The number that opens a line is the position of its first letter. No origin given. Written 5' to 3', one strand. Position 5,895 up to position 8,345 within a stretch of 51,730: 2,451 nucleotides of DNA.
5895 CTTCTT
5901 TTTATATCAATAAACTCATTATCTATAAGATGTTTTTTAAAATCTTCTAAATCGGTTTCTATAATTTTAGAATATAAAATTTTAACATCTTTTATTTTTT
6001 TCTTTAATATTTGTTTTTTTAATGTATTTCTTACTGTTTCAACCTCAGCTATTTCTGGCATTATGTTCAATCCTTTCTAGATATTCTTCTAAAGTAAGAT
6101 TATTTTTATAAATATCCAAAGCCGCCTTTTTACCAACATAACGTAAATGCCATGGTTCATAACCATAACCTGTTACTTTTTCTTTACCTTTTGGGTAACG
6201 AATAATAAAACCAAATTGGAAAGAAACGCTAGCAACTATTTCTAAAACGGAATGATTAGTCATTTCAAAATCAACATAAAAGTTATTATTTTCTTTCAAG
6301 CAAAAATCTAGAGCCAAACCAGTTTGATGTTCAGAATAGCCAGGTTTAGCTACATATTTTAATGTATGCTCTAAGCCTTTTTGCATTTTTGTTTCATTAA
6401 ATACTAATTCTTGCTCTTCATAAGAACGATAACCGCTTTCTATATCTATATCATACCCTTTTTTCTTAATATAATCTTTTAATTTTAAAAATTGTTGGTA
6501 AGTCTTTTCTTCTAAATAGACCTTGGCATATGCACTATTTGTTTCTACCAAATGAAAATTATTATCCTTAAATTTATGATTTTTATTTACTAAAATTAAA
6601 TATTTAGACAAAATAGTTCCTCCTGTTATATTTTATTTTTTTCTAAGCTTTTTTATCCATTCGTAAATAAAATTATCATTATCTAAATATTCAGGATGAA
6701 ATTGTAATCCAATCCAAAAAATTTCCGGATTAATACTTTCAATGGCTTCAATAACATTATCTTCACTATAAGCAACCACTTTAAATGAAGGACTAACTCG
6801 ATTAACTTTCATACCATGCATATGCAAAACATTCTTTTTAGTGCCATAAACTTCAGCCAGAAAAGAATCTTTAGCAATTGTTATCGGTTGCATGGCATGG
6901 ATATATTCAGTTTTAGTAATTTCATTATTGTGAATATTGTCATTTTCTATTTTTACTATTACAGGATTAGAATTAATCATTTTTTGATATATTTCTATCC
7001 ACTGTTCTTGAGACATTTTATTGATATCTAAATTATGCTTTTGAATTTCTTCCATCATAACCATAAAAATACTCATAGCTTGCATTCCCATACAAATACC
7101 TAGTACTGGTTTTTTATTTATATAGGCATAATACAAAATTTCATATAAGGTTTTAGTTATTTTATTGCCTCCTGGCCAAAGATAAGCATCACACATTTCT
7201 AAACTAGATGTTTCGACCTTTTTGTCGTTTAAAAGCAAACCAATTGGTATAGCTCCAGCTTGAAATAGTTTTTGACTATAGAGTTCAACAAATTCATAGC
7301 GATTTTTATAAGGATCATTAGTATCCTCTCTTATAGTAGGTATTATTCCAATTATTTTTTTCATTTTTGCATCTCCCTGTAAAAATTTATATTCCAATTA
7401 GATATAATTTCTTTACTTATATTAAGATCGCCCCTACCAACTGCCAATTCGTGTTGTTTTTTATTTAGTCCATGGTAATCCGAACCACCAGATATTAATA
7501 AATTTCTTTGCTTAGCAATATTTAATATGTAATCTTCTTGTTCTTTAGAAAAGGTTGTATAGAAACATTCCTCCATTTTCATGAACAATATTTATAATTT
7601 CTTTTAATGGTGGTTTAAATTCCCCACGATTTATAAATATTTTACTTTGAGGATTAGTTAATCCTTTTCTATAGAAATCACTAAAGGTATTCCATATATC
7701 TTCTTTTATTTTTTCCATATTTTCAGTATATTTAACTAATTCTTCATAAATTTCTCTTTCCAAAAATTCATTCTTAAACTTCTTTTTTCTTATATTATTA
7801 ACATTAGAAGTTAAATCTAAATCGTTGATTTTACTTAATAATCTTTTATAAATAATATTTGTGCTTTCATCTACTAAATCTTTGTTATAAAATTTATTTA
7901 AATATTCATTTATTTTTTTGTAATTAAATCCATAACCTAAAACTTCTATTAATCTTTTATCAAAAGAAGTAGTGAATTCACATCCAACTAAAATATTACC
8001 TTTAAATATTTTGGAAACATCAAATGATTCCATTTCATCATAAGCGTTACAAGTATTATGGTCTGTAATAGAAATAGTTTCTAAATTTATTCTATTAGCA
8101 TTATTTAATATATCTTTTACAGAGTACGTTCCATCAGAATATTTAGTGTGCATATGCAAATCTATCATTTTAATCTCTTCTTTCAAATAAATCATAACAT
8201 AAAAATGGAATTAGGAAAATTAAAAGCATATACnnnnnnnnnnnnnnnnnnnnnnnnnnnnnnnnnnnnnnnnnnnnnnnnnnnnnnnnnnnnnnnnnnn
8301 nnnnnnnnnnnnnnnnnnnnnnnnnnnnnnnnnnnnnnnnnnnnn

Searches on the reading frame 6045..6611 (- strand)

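Call 43: search_protein_families(library=pfam, proteins=[window:6045-6611:-], max_evalue=0.0001)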
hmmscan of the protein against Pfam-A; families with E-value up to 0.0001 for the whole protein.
window:6045-6611:- (188 aa): 1 family
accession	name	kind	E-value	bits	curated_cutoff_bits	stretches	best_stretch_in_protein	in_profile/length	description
PF02557.22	VanY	-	7.3e-37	126.5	25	1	31-161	2-132/132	D-alanyl-D-alanine carboxypeptidase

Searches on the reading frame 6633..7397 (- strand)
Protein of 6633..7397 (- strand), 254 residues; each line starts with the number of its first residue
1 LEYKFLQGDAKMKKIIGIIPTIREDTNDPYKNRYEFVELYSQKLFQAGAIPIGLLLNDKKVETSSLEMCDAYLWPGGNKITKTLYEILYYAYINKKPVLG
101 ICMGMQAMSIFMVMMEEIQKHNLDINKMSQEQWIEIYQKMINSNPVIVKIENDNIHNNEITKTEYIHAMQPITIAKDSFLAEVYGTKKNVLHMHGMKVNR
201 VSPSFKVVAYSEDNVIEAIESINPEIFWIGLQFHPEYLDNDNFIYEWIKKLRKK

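Call 43: search_protein_families(library=pfam, proteins=[window:6633-7397:-], max_evalue=0.0001)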
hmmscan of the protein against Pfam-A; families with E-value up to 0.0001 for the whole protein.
window:6633-7397:- (254 aa): 3 families
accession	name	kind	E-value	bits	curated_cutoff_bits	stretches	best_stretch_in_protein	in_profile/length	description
PF07722.19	Peptidase_C26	-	1.4e-27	97.3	20.5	1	88-236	98-219/219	Peptidase C26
PF00117.34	GATase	-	5e-17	62.6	22.8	1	57-237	29-173/190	Glutamine amidotransferase class-I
PF01174.25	SNO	-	6.5e-05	23.3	27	0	60-113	24-86/188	SNO glutamine amidotransferase family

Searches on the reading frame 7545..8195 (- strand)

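Call 43: search_protein_families(library=pfam, proteins=[window:7545-8195:-], max_evalue=0.0001)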
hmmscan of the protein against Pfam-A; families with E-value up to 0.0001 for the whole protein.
window:7545-8195:- (216 aa): 1 family
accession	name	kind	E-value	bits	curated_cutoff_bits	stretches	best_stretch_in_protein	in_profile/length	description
PF02811.25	PHP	-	2.2e-11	44.8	26.4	1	12-137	1-134/164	PHP domain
